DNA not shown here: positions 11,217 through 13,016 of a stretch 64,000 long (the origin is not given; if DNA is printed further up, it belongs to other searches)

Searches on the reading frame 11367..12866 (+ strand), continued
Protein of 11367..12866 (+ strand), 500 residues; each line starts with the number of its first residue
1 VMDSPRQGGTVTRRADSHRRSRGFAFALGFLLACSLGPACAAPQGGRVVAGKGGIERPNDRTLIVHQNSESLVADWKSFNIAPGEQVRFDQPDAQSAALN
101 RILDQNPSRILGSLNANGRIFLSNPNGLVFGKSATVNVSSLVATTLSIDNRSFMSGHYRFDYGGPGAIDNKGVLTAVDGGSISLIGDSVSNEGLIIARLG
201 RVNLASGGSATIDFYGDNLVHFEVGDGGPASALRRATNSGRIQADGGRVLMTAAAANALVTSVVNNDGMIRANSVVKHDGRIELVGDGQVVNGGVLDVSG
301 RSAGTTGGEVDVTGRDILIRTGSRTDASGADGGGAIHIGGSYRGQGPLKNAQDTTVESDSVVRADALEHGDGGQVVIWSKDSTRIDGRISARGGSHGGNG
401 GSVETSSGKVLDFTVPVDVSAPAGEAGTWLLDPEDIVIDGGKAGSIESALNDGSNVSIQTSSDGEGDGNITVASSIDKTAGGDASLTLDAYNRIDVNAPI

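Call 85: get_annotated_region(hit=H6, flank=20000)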
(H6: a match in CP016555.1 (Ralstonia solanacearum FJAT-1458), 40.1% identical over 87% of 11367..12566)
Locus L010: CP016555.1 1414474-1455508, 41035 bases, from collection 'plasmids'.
description: Ralstonia solanacearum FJAT-1458 plasmid plas1, complete sequence
organism: Ralstonia solanacearum FJAT-1458 (NCBI taxid 1130828)
taxonomy: Bacteria; Pseudomonadota; Betaproteobacteria; Burkholderiales; Burkholderiaceae; Ralstonia; Ralstonia solanacearum; Ralstonia solanacearum FJAT-1458
host: -; source: tomato,tissue sample,tomato vessel; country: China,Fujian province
typing (MOB-suite, as given by PLSDB): mobilizable; relaxase MOBP
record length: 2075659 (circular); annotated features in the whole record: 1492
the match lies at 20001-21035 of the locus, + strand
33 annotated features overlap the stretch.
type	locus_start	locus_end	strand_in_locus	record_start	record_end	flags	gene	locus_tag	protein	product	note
CDS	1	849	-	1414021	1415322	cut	-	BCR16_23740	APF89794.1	hypothetical protein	-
CDS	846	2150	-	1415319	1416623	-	-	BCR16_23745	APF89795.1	diaminobutyrate--2-oxoglutarate transaminase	-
CDS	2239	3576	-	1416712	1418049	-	-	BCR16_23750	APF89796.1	ornithine monooxygenase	-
CDS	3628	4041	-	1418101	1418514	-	-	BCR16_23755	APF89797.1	hypothetical protein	-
CDS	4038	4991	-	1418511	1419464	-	-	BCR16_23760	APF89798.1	hypothetical protein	-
CDS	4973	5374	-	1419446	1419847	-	-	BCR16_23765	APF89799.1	rhodanese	-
CDS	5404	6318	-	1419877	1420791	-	-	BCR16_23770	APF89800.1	ester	-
CDS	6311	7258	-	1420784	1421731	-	-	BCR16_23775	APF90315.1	hypothetical protein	-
CDS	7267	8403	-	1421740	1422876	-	-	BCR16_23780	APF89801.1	oxidoreductase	-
CDS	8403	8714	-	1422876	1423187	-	-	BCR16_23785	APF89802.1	hypothetical protein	-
CDS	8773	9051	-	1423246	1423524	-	-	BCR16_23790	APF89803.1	hypothetical protein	-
CDS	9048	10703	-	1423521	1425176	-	-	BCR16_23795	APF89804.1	amino acid adenylation protein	-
CDS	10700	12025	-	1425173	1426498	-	-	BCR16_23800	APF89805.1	hypothetical protein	-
CDS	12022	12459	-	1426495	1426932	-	-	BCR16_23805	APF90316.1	acetyltransferase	-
CDS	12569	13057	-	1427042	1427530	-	-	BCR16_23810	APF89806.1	hypothetical protein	-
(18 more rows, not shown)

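Call 86: get_annotated_region(hit=H20, flank=20000)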
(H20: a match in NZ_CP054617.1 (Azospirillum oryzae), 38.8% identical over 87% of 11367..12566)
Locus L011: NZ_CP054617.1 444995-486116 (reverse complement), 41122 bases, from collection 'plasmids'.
description: Azospirillum oryzae strain KACC 14407 plasmid unnamed3, complete sequence
organism: Azospirillum oryzae (NCBI taxid 286727)
taxonomy: Bacteria; Pseudomonadota; Alphaproteobacteria; Rhodospirillales; Azospirillaceae; Azospirillum; Azospirillum oryzae
host: -; source: cell culture,soil; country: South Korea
typing (MOB-suite, as given by PLSDB): non-mobilizable
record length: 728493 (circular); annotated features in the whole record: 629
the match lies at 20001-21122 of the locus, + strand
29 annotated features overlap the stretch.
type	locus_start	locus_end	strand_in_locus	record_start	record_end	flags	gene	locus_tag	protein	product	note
CDS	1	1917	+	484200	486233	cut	-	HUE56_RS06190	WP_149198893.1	DDE-type integrase/transposase/recombinase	-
CDS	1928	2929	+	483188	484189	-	-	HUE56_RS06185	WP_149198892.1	TniB family NTP-binding protein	-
CDS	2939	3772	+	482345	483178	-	-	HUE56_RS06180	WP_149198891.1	TniQ family protein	-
CDS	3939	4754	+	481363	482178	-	-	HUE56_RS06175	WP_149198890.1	hypothetical protein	-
CDS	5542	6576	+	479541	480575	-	-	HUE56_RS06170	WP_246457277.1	hypothetical protein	-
CDS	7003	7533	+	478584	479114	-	-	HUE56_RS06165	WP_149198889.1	hypothetical protein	-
CDS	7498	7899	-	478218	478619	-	-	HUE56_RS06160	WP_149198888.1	hypothetical protein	-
CDS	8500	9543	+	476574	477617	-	mgrA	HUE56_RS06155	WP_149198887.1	L-glyceraldehyde 3-phosphate reductase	-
CDS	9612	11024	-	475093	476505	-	-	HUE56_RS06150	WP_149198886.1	M20/M25/M40 family metallo-hydrolase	-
CDS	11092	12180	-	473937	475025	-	-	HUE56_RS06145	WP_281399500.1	AAA family ATPase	-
CDS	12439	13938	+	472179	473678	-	-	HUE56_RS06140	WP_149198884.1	CoA-acylating methylmalonate-semialdehyde dehydrogenase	-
CDS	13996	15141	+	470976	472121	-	-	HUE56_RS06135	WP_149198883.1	isobutyryl-CoA dehydrogenase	-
CDS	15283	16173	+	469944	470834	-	mmsB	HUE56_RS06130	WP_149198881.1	3-hydroxyisobutyrate dehydrogenase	GO:0006574 - valine catabolic process [Evidence IEA]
CDS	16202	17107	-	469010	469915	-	-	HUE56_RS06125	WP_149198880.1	LysR family transcriptional regulator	GO:0006355 - regulation of DNA-templated transcription [Evidence IEA]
CDS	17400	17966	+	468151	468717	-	-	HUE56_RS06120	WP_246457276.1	hypothetical protein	-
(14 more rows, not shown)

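Call 87: get_annotated_region(hit=H3, flank=20000)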
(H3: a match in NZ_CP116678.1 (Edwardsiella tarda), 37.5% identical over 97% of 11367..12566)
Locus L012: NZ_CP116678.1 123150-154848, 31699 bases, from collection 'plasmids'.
description: Edwardsiella tarda strain SC002 plasmid pEtSC002-3
organism: Edwardsiella tarda (NCBI taxid 636)
taxonomy: Bacteria; Pseudomonadota; Gammaproteobacteria; Enterobacterales; Hafniaceae; Edwardsiella; Edwardsiella tarda
host: -; source: Siamese crocodiles; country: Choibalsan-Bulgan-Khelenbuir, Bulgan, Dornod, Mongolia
typing (MOB-suite, as given by PLSDB): non-mobilizable; replicon IncFIC; mating-pair formation MPF_F
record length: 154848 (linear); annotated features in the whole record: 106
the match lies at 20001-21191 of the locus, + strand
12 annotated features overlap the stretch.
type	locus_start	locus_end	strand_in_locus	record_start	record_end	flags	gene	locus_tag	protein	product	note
CDS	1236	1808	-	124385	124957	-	-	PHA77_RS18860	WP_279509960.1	hypothetical protein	-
CDS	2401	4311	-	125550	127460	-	-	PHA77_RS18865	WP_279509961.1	cobalt ABC transporter permease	-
CDS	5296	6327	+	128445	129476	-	-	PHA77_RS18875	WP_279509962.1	IS630 family transposase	-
CDS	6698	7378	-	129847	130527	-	narI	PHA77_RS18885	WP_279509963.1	respiratory nitrate reductase subunit gamma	GO:0019645 - anaerobic electron transport chain [Evidence IEA]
CDS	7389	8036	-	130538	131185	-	narJ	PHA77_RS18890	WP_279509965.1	nitrate reductase molybdenum cofactor assembly chaperone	GO:0051131 - chaperone-mediated protein complex assembly [Evidence IEA]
CDS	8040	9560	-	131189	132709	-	narH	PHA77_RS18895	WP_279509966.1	nitrate reductase subunit beta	GO:0009061 - anaerobic respiration [Evidence IEA]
CDS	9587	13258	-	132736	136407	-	-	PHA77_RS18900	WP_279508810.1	nitrate reductase subunit alpha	GO:0009061 - anaerobic respiration [Evidence IEA]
CDS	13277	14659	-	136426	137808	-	-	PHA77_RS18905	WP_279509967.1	NarK family nitrate/nitrite MFS transporter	GO:0015707 - nitrite transport [Evidence IEA]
CDS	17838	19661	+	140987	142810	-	-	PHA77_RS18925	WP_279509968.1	POTRA domain-containing protein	-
CDS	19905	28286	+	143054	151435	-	-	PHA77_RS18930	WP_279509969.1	ESPR-type extended signal peptide-containing protein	-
CDS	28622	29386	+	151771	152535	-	-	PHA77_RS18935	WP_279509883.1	helix-turn-helix domain-containing protein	GO:0006355 - regulation of DNA-templated transcription [Evidence IEA]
CDS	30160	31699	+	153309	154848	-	-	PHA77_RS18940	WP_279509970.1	S6 family peptidase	GO:0006508 - proteolysis [Evidence IEA]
